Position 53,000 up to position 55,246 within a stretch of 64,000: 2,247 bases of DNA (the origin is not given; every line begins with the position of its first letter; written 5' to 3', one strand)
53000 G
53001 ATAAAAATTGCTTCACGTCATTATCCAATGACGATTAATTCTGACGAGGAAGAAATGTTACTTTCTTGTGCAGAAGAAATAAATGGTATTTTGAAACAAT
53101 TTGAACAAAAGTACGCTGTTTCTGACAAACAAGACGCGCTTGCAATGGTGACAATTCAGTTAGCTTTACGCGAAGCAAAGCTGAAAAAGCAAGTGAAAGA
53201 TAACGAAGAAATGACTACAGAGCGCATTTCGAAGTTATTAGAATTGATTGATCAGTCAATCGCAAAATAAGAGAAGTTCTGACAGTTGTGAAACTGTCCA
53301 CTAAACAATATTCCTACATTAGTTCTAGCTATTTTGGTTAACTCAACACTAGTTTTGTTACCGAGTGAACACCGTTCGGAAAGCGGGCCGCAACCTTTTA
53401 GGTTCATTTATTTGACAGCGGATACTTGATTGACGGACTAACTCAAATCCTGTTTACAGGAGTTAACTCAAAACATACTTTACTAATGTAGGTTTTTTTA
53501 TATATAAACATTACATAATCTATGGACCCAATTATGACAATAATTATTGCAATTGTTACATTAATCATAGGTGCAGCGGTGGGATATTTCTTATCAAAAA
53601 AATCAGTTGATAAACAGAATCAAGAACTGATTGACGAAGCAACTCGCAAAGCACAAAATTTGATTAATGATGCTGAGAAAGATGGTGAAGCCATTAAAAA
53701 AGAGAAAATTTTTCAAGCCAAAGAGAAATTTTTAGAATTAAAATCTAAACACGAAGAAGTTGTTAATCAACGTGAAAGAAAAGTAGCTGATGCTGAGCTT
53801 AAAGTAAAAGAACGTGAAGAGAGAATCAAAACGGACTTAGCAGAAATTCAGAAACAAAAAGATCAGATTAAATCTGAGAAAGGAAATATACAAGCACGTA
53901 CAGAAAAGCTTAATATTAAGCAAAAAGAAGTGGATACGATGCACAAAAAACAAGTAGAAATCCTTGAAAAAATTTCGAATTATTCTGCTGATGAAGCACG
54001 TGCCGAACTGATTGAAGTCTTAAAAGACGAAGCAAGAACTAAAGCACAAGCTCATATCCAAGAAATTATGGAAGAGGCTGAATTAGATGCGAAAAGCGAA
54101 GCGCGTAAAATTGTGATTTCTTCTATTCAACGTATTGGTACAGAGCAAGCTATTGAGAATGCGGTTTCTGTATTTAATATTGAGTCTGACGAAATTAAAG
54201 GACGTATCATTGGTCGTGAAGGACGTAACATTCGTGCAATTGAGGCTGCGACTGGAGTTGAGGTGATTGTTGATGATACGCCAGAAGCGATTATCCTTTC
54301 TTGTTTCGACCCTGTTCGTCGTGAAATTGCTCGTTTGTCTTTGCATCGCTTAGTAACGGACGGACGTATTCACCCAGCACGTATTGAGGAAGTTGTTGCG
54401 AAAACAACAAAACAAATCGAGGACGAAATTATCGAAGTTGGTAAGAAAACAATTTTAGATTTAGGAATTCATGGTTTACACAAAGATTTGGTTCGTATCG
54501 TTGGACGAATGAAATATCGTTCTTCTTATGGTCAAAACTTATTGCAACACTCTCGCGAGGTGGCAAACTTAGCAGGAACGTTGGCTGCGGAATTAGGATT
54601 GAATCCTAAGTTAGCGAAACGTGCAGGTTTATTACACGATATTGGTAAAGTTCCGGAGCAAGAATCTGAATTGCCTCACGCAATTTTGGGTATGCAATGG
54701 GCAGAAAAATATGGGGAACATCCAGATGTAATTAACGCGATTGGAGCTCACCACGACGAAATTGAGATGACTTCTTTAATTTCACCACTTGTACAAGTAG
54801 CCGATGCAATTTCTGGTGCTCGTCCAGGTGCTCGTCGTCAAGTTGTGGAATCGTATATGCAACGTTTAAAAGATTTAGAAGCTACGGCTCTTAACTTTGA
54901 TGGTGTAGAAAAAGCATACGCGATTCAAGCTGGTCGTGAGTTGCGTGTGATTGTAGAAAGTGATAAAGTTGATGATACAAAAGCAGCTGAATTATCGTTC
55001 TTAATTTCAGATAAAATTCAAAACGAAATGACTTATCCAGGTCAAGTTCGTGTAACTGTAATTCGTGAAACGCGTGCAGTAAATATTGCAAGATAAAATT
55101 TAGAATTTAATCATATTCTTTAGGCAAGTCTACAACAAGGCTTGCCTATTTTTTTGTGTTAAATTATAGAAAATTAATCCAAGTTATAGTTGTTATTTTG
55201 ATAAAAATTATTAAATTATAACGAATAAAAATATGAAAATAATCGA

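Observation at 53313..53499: Probable 6S RNA between zapA and rny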

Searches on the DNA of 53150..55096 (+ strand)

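Call 4: search_rna_families(source=window, start=53150, end=53650, threshold=evalue, max_evalue=10, show_alignments=5)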
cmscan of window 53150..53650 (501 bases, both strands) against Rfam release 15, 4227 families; matches with E-value up to 10: 7.
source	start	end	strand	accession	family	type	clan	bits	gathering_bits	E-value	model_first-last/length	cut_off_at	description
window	53341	53465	+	RF01685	6S-Flavo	Gene; sRNA;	-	52.9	85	1.1e-07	1-108/108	no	6S-Flavo RNA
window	53318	53485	+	RF01693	Bacteroidales-1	Gene; sRNA;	-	48.6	60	5.4e-07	1-179/179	no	Bacteroidales-1 6S-Bacteroidales RNA suggested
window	53276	53351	-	RF00571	SNORD65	Gene; snRNA; snoRNA; CD-box;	CL00057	21.3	41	0.039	1-73/73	no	Small nucleolar RNA SNORD65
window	53265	53326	-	RF02752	ES056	Gene; sRNA;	-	19.3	43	0.95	1-92/92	no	ES056 sRNA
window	53274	53359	+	RF04179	BTnc049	Gene; sRNA;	-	19.1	81.9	0.91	1-111/111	no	Bacteroides sRNA BTnc049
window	53223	53284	+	RF01559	DdR1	Gene; snRNA; snoRNA; CD-box;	-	16.6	70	1.8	1-66/66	no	Dictyostelium snoRNA DdR1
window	53233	53341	-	RF02411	snoR138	Gene; snRNA; snoRNA; HACA-box;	-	14.2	44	3.9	1-154/154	no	Small nucleolar RNA snoR138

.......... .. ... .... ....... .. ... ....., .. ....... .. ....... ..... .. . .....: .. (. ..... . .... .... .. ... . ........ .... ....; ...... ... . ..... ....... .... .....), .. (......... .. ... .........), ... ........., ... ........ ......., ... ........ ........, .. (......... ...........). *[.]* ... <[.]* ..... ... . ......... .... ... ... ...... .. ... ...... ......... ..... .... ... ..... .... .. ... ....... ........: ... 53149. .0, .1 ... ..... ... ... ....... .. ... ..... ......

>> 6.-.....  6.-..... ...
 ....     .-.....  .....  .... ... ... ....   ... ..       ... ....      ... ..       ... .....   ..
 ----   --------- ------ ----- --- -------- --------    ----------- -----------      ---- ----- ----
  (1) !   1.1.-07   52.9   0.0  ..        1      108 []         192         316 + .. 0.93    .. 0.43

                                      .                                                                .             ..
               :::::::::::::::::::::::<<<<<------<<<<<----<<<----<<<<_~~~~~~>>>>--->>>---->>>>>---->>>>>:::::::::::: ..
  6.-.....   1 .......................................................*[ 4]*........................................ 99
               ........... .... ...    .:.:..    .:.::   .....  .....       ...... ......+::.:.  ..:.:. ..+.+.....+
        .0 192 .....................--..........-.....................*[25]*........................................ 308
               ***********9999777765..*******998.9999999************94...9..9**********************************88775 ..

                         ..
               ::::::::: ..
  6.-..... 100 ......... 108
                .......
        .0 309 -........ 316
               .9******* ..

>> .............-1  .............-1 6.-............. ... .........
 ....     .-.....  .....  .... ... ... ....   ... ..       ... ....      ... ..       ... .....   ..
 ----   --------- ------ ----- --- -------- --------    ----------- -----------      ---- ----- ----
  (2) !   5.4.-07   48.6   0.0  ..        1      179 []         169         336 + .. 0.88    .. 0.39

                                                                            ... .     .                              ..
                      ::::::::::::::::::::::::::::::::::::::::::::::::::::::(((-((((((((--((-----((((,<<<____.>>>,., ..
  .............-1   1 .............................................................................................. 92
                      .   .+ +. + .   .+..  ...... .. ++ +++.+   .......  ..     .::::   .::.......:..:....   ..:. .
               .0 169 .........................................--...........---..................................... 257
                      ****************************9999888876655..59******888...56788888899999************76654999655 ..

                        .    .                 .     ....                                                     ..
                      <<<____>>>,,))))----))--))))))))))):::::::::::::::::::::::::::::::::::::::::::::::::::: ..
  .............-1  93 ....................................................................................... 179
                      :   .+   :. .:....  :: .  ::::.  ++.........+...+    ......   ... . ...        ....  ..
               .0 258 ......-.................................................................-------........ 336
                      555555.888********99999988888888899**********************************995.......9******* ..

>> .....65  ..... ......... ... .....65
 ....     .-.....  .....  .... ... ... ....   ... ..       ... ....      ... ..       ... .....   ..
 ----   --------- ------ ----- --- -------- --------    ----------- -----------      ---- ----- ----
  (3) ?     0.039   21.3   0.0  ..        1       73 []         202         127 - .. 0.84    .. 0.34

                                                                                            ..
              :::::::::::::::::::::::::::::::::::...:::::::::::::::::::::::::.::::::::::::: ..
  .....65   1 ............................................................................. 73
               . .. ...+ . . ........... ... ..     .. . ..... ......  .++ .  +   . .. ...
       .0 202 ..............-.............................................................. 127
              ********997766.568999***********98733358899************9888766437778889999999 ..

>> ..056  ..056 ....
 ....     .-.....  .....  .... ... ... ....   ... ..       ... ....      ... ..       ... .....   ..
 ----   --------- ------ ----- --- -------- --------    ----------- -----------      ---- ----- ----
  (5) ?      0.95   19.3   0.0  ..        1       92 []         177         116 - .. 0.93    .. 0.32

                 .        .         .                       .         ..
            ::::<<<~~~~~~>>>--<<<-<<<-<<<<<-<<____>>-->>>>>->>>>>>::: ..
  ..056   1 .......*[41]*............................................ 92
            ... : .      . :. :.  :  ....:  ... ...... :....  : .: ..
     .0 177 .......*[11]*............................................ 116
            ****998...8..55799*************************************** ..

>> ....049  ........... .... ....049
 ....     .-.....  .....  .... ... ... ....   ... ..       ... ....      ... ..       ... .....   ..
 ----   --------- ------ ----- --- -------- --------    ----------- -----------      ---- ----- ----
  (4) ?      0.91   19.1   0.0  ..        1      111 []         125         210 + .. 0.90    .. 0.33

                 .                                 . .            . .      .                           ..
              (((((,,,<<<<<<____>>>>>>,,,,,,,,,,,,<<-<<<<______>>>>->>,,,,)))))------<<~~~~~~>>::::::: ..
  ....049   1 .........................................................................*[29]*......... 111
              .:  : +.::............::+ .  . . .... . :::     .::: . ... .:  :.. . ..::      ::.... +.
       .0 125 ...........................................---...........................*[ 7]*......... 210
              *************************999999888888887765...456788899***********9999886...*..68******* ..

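Call 11: search_rna_families(sources=[L001, L002, L003, L004, L005, L006, L007, L008, L009, L010, L011, L012, L013, L014, L029, L049, L052, L059, L066, L074], threshold=gathering)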
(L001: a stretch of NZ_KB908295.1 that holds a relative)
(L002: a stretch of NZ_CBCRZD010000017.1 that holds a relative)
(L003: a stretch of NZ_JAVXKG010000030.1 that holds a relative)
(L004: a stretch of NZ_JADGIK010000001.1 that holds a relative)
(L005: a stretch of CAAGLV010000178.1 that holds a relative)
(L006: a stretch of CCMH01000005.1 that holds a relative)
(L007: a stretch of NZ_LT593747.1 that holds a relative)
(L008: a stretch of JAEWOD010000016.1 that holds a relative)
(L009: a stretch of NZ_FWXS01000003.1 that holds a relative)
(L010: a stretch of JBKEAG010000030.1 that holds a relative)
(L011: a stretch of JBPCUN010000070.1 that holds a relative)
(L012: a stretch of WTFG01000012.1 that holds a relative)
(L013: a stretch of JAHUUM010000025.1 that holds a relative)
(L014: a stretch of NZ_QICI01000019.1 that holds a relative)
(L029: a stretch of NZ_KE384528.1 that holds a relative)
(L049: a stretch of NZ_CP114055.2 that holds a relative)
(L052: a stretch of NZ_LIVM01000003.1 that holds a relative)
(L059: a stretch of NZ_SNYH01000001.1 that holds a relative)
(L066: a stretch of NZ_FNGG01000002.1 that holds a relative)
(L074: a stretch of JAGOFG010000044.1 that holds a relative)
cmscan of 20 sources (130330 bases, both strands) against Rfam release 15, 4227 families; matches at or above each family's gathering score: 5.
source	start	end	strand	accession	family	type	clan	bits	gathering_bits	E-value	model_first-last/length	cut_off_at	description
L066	2335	2442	+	RF01685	6S-Flavo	Gene; sRNA;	-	106.4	85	1.7e-17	1-108/108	no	6S-Flavo RNA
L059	2335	2442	+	RF01685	6S-Flavo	Gene; sRNA;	-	98.9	85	8.9e-16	1-108/108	no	6S-Flavo RNA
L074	2345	2451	+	RF01685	6S-Flavo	Gene; sRNA;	-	85.2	85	1.2e-12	1-108/108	no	6S-Flavo RNA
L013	5360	5438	-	RF01705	Flavo-1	Gene; sRNA;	-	52.1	42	4.3e-08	1-76/76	no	Flavo-1 RNA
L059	4865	4897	-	RF02914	DUF805b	Cis-reg;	CL00115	43.3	35.6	1.1e-08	1-35/35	no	DUF805b RNA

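Call 22: search_rna_families(sources=[L001, L004, L006, L008, L009, L011, L013, L014, L029, L052], threshold=evalue, max_evalue=0.01)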
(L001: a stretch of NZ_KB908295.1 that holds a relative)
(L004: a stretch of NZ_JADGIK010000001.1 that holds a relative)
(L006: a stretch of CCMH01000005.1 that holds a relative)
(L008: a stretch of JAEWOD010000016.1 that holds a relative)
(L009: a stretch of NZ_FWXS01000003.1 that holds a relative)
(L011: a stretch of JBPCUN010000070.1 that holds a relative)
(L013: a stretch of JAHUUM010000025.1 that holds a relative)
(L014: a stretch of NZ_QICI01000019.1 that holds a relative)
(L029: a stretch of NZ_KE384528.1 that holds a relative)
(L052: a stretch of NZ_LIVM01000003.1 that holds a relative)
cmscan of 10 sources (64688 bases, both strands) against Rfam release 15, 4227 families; matches with E-value up to 0.01: 16.
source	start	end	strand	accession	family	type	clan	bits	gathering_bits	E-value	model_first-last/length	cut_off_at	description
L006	2298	2474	+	RF01693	Bacteroidales-1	Gene; sRNA;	-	59.5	60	4.3e-07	1-179/179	no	Bacteroidales-1 6S-Bacteroidales RNA suggested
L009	2276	2404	+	RF01685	6S-Flavo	Gene; sRNA;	-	58.2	85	8.4e-07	1-108/108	no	6S-Flavo RNA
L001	2298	2464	+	RF01693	Bacteroidales-1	Gene; sRNA;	-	55.8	60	2.5e-06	1-179/179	no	Bacteroidales-1 6S-Bacteroidales RNA suggested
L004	2319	2444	+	RF01685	6S-Flavo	Gene; sRNA;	-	54.1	85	7.5e-06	1-108/108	no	6S-Flavo RNA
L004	2296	2467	+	RF01693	Bacteroidales-1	Gene; sRNA;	-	53.6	60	6.8e-06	1-179/179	no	Bacteroidales-1 6S-Bacteroidales RNA suggested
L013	2271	2391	+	RF01685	6S-Flavo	Gene; sRNA;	-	52.5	85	1.7e-05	1-108/108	no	6S-Flavo RNA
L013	5360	5438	-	RF01705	Flavo-1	Gene; sRNA;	-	52.1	42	2.1e-08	1-76/76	no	Flavo-1 RNA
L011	2322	2447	+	RF01685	6S-Flavo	Gene; sRNA;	-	51.8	85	2.5e-05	1-108/108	no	6S-Flavo RNA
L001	2321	2444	+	RF01685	6S-Flavo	Gene; sRNA;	-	51.7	85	2.6e-05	1-108/108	no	6S-Flavo RNA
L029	2251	2355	+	RF01685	6S-Flavo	Gene; sRNA;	-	47.5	85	0.00023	1-108/108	no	6S-Flavo RNA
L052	2301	2439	+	RF01685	6S-Flavo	Gene; sRNA;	-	47.2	85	0.00028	1-108/108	no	6S-Flavo RNA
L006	2317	2443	+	RF01685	6S-Flavo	Gene; sRNA;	-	45.5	85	0.00066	1-108/108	no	6S-Flavo RNA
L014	2321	2424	+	RF01685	6S-Flavo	Gene; sRNA;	-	44.9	85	0.00093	1-108/108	no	6S-Flavo RNA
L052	2281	2459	+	RF01693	Bacteroidales-1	Gene; sRNA;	-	44.6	60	0.00046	1-179/179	no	Bacteroidales-1 6S-Bacteroidales RNA suggested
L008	2303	2432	+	RF01685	6S-Flavo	Gene; sRNA;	-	42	85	0.0041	1-108/108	no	6S-Flavo RNA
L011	2299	2481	+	RF01693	Bacteroidales-1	Gene; sRNA;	-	40.2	60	0.0036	1-179/179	no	Bacteroidales-1 6S-Bacteroidales RNA suggested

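Call 37: build_rna_model(alignment_id=A1, structure=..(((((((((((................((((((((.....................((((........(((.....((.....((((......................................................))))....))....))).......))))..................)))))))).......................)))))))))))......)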
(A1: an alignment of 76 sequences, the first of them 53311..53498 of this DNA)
Model R1 built from alignment A1 (76 sequences, 237 columns); structure: as given.
model positions 170; base pairs 32; branch points 0; effective number of sequences 2.63; information 0.59 bits per position. Calibrated on 0.2 Mb of random sequence (short: E-values are rough).
structure used (alignment columns):
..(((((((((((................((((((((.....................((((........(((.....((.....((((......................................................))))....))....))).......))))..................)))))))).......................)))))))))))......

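Call 38: search_with_rna_model(model_id=R1, source=window, max_evalue=1, show_alignments=1)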
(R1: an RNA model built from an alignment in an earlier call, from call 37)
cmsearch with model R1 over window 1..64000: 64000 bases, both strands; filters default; matches with E-value up to 1: 4.
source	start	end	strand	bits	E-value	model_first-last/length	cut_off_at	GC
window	53310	53499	+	146.5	1.2e-28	1-170/170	no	0.37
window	53306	53495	-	27.3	0.00069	1-170/170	no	0.38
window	28175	28202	-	16.1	0.15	1-170/170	no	0.36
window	14511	14538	+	13.7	0.48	1-170/170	no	0.29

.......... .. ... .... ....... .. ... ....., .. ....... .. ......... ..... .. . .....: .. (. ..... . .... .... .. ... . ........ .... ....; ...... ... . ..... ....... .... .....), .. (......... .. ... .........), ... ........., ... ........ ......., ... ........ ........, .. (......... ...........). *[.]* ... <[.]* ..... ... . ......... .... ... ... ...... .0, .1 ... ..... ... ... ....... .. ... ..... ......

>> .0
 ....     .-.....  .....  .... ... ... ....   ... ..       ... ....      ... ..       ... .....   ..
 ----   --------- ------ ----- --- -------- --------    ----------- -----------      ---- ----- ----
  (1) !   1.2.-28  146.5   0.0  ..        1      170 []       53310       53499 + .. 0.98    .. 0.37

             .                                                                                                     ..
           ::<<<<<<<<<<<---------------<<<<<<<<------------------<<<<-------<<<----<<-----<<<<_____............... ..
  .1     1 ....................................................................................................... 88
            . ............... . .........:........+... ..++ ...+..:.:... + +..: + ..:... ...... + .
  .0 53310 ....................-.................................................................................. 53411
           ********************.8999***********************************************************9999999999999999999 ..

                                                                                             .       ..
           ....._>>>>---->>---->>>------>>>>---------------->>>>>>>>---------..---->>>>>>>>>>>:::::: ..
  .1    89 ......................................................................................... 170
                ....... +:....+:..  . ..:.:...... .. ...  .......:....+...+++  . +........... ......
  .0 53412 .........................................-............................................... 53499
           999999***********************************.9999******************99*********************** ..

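Call 39: search_with_rna_model(model_id=R1, sources=[L034, L054, L056, L057, L070, L001, L014, L059, L079], max_evalue=0.01)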
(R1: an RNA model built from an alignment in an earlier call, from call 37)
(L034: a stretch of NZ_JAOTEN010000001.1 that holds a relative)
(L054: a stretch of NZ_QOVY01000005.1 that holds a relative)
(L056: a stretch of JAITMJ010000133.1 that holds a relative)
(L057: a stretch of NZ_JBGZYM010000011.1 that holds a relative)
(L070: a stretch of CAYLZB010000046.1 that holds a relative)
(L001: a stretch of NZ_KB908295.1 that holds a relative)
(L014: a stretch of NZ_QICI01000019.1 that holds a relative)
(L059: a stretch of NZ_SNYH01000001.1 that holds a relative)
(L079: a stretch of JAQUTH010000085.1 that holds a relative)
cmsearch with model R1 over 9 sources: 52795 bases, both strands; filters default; matches with E-value up to 0.01: 13.
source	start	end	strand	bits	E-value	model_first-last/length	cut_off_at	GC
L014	2288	2457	+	166.6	6.3e-33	1-170/170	no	0.39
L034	2287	2456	+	163.1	3.4e-32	1-170/170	no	0.39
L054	2089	2256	+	162.3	4.9e-32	1-170/170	no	0.36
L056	1185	1355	+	150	1.8e-29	1-170/170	no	0.39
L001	2290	2478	+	146.5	9.7e-29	1-170/170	no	0.38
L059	2307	2471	+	131.8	1.1e-25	1-170/170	no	0.34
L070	1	147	+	110.1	3.6e-21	24-170/170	5'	0.35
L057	1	124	+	105.9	2.6e-20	48-170/170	5'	0.35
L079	2269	2483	+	75.4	5.7e-14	1-170/170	no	0.4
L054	2085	2252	-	32.8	4.3e-05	1-170/170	no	0.36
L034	2283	2452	-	27.7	0.00048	1-170/170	no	0.39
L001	2286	2474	-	27.4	0.00056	1-170/170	no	0.39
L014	2284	2453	-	25.2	0.0016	1-170/170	no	0.39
